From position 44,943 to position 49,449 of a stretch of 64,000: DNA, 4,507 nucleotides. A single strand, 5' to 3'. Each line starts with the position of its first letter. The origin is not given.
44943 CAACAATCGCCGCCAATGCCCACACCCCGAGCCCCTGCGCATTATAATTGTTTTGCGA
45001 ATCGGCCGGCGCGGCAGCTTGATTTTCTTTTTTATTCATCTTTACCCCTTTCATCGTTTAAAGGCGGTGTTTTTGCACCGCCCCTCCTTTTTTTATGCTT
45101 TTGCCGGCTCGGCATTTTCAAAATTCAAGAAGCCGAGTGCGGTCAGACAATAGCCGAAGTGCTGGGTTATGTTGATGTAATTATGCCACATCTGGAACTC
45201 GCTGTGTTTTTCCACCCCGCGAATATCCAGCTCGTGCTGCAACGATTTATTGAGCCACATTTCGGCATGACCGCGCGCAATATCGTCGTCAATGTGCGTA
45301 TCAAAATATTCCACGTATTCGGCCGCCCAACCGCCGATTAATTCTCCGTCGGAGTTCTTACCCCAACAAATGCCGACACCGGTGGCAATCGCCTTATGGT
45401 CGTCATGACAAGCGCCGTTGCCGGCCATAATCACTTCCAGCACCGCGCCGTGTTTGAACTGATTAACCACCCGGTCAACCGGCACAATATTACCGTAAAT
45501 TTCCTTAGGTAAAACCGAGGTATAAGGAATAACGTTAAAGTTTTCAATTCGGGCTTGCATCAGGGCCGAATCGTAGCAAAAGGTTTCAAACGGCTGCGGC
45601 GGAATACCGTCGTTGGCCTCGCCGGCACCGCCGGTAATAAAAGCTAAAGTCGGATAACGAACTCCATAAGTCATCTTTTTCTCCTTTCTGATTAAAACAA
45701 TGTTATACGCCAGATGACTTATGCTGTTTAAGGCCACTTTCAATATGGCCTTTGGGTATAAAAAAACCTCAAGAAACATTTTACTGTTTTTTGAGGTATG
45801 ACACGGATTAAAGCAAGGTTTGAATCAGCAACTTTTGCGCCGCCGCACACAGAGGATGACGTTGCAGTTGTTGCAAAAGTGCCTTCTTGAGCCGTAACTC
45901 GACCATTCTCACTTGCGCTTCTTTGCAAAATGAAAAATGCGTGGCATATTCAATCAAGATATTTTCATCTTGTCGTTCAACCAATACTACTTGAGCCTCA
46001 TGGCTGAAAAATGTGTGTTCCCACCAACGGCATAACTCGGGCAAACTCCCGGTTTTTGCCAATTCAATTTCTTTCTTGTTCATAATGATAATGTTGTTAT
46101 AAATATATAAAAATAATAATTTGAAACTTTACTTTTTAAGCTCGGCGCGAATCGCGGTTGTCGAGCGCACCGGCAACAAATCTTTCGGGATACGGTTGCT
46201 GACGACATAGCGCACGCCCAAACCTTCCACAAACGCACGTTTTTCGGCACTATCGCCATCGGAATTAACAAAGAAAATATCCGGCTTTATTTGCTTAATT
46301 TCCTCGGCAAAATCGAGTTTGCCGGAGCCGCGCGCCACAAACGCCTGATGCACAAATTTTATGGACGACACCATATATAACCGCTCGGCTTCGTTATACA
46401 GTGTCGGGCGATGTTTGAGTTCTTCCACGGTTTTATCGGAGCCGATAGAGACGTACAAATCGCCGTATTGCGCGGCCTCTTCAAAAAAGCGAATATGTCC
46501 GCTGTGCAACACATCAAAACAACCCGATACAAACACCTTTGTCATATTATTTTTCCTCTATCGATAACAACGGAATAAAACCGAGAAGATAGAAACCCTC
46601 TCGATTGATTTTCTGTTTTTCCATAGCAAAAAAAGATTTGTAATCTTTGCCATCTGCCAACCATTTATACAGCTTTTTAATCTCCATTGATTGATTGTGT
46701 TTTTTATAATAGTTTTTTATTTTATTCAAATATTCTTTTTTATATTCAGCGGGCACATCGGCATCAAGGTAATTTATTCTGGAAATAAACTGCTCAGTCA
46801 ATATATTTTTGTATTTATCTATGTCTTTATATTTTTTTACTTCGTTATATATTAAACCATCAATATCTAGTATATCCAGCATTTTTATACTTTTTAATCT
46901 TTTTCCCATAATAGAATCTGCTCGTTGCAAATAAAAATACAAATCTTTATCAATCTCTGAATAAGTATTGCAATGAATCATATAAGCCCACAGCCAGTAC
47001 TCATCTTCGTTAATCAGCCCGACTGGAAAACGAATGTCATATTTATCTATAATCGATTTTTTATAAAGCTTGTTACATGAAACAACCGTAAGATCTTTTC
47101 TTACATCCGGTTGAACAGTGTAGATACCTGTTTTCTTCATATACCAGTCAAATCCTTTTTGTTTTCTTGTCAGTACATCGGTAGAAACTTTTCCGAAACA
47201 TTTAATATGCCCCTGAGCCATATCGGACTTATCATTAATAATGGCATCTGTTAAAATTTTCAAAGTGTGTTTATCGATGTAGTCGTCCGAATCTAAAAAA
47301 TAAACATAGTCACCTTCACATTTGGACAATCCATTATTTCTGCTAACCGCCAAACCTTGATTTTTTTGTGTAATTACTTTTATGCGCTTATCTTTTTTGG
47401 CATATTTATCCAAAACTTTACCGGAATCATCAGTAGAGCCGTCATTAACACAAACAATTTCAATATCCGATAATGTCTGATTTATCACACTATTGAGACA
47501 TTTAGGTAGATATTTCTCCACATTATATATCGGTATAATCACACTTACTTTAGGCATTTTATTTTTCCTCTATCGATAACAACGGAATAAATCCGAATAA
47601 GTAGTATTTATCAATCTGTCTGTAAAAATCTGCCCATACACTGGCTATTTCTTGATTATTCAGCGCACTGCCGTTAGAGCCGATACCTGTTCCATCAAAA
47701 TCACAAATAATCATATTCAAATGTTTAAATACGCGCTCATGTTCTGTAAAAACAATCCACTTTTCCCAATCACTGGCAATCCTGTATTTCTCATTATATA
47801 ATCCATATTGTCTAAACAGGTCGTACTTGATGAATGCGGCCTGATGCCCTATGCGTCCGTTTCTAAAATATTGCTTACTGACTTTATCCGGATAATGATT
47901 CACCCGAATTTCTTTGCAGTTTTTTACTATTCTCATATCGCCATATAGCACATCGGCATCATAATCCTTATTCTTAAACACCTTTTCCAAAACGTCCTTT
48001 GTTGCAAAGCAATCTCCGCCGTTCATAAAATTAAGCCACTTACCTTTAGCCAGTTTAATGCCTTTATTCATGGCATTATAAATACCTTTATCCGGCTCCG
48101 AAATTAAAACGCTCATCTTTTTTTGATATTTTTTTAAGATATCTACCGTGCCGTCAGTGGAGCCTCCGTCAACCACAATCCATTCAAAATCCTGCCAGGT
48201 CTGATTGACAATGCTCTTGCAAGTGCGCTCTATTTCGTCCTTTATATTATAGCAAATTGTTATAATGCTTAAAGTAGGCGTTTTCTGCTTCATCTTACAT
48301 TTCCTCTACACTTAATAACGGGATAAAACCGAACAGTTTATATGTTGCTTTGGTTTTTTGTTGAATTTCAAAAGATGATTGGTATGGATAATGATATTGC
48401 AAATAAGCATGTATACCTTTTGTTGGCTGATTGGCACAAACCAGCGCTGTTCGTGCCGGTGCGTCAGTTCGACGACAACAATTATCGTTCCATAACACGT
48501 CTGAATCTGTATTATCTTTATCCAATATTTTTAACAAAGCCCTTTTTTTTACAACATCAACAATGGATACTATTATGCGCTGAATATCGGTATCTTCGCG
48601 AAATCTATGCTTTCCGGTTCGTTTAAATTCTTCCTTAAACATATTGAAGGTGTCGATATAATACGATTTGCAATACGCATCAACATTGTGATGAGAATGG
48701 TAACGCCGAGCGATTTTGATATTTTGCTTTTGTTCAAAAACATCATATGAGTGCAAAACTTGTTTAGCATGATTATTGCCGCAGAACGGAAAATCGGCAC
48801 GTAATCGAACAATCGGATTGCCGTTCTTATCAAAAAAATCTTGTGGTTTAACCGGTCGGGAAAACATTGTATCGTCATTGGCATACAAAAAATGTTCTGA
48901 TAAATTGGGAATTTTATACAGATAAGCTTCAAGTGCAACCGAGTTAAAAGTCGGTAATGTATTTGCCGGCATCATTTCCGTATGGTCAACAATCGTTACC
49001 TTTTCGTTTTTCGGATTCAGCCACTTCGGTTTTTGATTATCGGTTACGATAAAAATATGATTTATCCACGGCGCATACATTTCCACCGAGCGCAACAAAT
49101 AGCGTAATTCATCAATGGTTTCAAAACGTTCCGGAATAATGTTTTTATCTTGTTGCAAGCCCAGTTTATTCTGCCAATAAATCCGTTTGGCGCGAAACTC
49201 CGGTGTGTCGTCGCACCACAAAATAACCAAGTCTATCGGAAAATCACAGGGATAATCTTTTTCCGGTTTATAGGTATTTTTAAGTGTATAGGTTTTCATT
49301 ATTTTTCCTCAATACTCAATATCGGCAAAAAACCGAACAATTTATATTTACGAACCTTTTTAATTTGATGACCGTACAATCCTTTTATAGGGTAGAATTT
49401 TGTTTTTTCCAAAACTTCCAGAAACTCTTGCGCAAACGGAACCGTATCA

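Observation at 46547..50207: Four unrelated glycan-synthesis enzymes share one C-terminal tail whose codons also provide the next gene's ribosome-binding site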

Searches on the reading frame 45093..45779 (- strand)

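Call 3: search_protein_families(library=pfam, proteins=[window:45093-45779:-], max_evalue=0.01)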
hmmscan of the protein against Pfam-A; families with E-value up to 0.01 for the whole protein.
window:45093-45779:- (228 aa): 1 family
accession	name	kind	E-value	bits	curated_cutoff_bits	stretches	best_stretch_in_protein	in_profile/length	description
PF01862.21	PvlArgDC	-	1.8e-24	86.9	22.7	1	43-187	2-129/161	Pyruvoyl-dependent arginine decarboxylase (PvlArgDC)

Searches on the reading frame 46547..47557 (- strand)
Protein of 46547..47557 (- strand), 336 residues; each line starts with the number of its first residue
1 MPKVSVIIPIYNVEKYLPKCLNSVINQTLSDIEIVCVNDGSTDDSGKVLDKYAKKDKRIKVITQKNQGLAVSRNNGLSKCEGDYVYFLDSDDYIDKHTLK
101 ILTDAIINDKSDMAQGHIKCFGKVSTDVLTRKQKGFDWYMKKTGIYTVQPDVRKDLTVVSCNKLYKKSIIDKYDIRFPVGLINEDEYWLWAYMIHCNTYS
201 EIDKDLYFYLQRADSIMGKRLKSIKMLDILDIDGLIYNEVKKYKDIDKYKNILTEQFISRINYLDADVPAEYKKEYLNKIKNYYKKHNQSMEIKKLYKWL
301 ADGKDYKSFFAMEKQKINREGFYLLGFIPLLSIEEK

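Call 3: search_protein_families(library=pfam, proteins=[window:46547-47557:-], max_evalue=0.01)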
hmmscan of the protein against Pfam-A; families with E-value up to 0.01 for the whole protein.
window:46547-47557:- (336 aa): 5 families
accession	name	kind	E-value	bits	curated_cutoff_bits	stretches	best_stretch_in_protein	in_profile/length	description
PF00535.33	Glycos_transf_2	-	4.2e-41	141.1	23.3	1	5-173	1-167/168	Glycosyl transferase family 2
PF10111.15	Glyco_tranf_2_2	-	1.2e-13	51.6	27.3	1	5-101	1-101/276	Glycosyltransferase like family 2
PF13641.12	Glyco_tranf_2_3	-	3.8e-12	47.1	27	1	2-116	1-121/230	Glycosyltransferase like family 2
PF13704.12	Glyco_tranf_2_4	-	0.0052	17.7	27.5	0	15-98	5-88/98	Glycosyl transferase family 2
PF07507.16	WavE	-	0.0079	15.9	27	0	25-104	44-118/305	WavE lipopolysaccharide synthesis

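Call 6: search_protein_families(library=ncbifam, proteins=[window:46547-47557:-], max_evalue=0.01)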
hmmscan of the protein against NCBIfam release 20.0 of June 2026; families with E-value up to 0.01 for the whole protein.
window:46547-47557:- (336 aa): 27 families (the best 25 are shown)
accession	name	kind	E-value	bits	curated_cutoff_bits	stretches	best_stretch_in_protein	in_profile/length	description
NF007482.0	PRK10073.1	equivalog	1.5e-38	132.7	423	1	2-220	6-226/334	glycosyltransferase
NF047683.1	TeichurnBiosyTuaG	equivalog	4.4e-25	88.8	400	1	2-99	6-104/252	teichuronic acid biosynthesis protein TuaG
TIGR03937.1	PgaC_IcaA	equivalog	3.4e-22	79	422.3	1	2-109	45-153/407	poly-beta-1,6-N-acetyl-D-glucosamine synthase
NF041875.1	EPS_EpsD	equivalog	3.1e-20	72.8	370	1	4-98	1-96/325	exopolysaccharide biosynthesis glycosyltransferase EpsD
NF050050.1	ProtGlycPglI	equivalog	4.9e-18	65.5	500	1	1-288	1-279/306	GalNAc(5)-diNAcBac-PP-undecaprenol beta-1,3-glucosyltransferase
NF041394.1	GtaseAglG_Halo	equivalog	4.5e-17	62.3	440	1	3-106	2-107/304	glucosyl-dolichyl phosphate glucuronosyltransferase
NF053739.1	GlytfEpsEBac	equivalog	8.7e-17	61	450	1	2-93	1-94/265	glycosyltransferase EpsE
TIGR03111.1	glyc2_xrt_Gpos1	hypoth_equivalog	5.7e-15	55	363.95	1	1-109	48-159/439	TIGR03111 family XrtG-associated glycosyltransferase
NF038299.1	EPS_HpsN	equivalog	1.4e-14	53.8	425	1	2-177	1-184/317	hormogonium polysaccharide biosynthesis glycosyltransferase HpsN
NF038302.1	EPS_HpsE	equivalog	4.6e-14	52.1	300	1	4-96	3-101/307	hormogonium polysaccharide biosynthesis glycosyltransferase HpsE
TIGR03965.1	mycofact_glyco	equivalog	6.2e-13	48.4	280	1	2-106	74-179/467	mycofactocin biosynthesis glycosyltransferase MftF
TIGR04283.1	glyco_like_mftF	equivalog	2.9e-12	46.7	182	1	4-113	1-103/221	TIGR04283 family arsenosugar biosynthesis glycosyltransferase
NF007986.1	PRK10714.1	equivalog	3.7e-11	42.6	529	1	3-91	7-100/316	undecaprenyl-phosphate 4-deoxy-4-formamido-L-arabinose transferase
TIGR04242.1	nodulat_NodC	equivalog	5.8e-11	42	550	1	1-120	47-170/395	chitooligosaccharide synthase NodC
NF047588.1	GlcsyltransPgfSStrep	equivalog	2.7e-09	36.7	500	1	3-92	2-96/308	glycosyltransferase PgfS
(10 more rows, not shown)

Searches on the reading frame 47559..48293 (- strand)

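Call 3: search_protein_families(library=pfam, proteins=[window:47559-48293:-], max_evalue=0.01)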
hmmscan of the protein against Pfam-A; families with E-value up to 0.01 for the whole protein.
window:47559-48293:- (244 aa): 3 families
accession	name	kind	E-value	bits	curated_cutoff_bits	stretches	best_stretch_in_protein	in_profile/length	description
PF00535.33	Glycos_transf_2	-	6e-26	91.8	23.3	1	9-135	1-130/168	Glycosyl transferase family 2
PF10111.15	Glyco_tranf_2_2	-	9.5e-09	35.6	27.3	1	13-107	4-104/276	Glycosyltransferase like family 2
PF13641.12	Glyco_tranf_2_3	-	0.00079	19.9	27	1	6-106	1-108/230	Glycosyltransferase like family 2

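Call 6: search_protein_families(library=ncbifam, proteins=[window:47559-48293:-], max_evalue=0.01)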
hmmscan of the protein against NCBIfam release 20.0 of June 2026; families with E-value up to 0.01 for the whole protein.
window:47559-48293:- (244 aa): 19 families
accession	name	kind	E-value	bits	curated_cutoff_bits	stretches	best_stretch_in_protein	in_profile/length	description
TIGR04009.1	wcaE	equivalog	1.4e-28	99.8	369.2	1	8-227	3-219/248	colanic acid biosynthesis glycosyltransferase WcaE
NF047683.1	TeichurnBiosyTuaG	equivalog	1e-19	71.2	400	1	1-155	1-161/252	teichuronic acid biosynthesis protein TuaG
NF007482.0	PRK10073.1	equivalog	3.4e-19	69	423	1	1-98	1-100/334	glycosyltransferase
TIGR04283.1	glyco_like_mftF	equivalog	1.4e-18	67.3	182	1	8-177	1-164/221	TIGR04283 family arsenosugar biosynthesis glycosyltransferase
NF053739.1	GlytfEpsEBac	equivalog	1.2e-13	50.7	450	1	6-185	1-188/265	glycosyltransferase EpsE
TIGR03937.1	PgaC_IcaA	equivalog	3.4e-13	49.3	422.3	1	3-99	42-140/407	poly-beta-1,6-N-acetyl-D-glucosamine synthase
NF041875.1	EPS_EpsD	equivalog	6.9e-11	42.1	370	1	8-141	1-139/325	exopolysaccharide biosynthesis glycosyltransferase EpsD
NF050050.1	ProtGlycPglI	equivalog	2.3e-09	37.1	500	1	6-110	2-110/306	GalNAc(5)-diNAcBac-PP-undecaprenol beta-1,3-glucosyltransferase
NF038302.1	EPS_HpsE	equivalog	5.3e-08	32.2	300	1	9-97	4-100/307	hormogonium polysaccharide biosynthesis glycosyltransferase HpsE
NF041394.1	GtaseAglG_Halo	equivalog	5e-07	29.3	440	1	13-113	10-112/304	glucosyl-dolichyl phosphate glucuronosyltransferase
TIGR04195.1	S_glycosyl_SunS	equivalog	1.1e-06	27.8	350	1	2-104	53-153/421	SunS family peptide S-glycosyltransferase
TIGR03111.1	glyc2_xrt_Gpos1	hypoth_equivalog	4.9e-06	25.6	363.95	1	3-114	46-161/439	TIGR03111 family XrtG-associated glycosyltransferase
TIGR03965.1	mycofact_glyco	equivalog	5.3e-05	22.3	280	1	5-108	73-178/467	mycofactocin biosynthesis glycosyltransferase MftF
NF047588.1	GlcsyltransPgfSStrep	equivalog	0.00092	18.5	500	1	8-104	3-105/308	glycosyltransferase PgfS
NF007453.0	PRK10018.1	equivalog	0.0019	17.9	382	0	2-99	2-102/280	colanic acid biosynthesis glycosyltransferase WcaA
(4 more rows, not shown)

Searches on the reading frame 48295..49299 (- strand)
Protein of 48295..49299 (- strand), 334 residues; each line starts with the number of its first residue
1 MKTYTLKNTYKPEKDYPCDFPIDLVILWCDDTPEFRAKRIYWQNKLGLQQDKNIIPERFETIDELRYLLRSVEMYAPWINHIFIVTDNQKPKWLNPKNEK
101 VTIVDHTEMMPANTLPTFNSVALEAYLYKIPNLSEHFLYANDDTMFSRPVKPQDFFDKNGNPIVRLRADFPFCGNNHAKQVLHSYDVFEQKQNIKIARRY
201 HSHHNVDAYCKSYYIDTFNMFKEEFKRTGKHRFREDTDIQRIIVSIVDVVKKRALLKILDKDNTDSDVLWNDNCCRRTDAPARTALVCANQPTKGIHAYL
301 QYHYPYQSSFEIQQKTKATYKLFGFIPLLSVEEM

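Call 3: search_protein_families(library=pfam, proteins=[window:48295-49299:-], max_evalue=0.01)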
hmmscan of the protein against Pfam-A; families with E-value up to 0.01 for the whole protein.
window:48295-49299:- (334 aa): 2 families
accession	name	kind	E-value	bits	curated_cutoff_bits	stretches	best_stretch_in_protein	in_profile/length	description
PF11380.13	Stealth_CR2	-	9e-44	148.5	39.4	1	58-162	1-106/108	Stealth protein CR2, conserved region 2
PF17102.10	Stealth_CR3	-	6.7e-05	23.2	24.2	1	219-240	17-38/49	Stealth protein CR3, conserved region 3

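Call 6: search_protein_families(library=ncbifam, proteins=[window:48295-49299:-], max_evalue=0.01)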
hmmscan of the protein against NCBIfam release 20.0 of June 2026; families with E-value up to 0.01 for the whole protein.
window:48295-49299:- (334 aa): 0 families

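Call 71: find_homologous_proteins(query=window:48295-49299:-)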
Query window:48295-49299:- (334 aa): 724 proteins with E <= 0.001 among 1308 candidates; the best 120 are listed.
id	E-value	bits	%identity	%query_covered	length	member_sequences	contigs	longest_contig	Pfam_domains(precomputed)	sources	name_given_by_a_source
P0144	1.2e-229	779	99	100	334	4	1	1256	PF11380.14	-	-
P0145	1.8e-152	526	67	100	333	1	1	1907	PF11380.14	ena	-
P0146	2.2e-134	466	62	96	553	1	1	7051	PF11380.14,PF10111.15,PF00535.33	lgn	-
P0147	1.4e-130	454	63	93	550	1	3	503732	PF11380.14,PF10111.15,PF00535.33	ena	-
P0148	3.3e-62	229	45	75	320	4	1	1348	PF11380.14,PF17101.11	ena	-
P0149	4.9e-62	228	40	90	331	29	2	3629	PF11380.14,PF17101.11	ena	-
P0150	5.9e-61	225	46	72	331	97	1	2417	PF11380.14,PF17101.11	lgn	-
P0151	6.2e-61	225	42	87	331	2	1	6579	PF11380.14,PF17103.11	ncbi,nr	ncbi:MAG: hypothetical protein LBM19_02490 [Holosporales bacterium]|nr:hypothetical protein [Holospo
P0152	7.3e-61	224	48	73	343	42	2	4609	PF11380.14,PF17103.11,PF17101.11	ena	-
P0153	4.8e-60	222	47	72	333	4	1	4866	PF11380.14,PF17102.11,PF17101.11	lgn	-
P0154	2.1e-59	220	39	89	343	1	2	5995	PF11380.14,PF17102.11,PF17103.11,PF17101.11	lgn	-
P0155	2.1e-59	220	39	88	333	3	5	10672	PF11380.14,PF17103.11,PF17101.11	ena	-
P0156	2.5e-59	219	40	88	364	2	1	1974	PF11380.14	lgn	-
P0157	3.1e-59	219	44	76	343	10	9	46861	PF11380.14,PF17103.11,PF17101.11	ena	-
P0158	5.0e-59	218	38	90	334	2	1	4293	PF11380.14,PF17103.11,PF17101.11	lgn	-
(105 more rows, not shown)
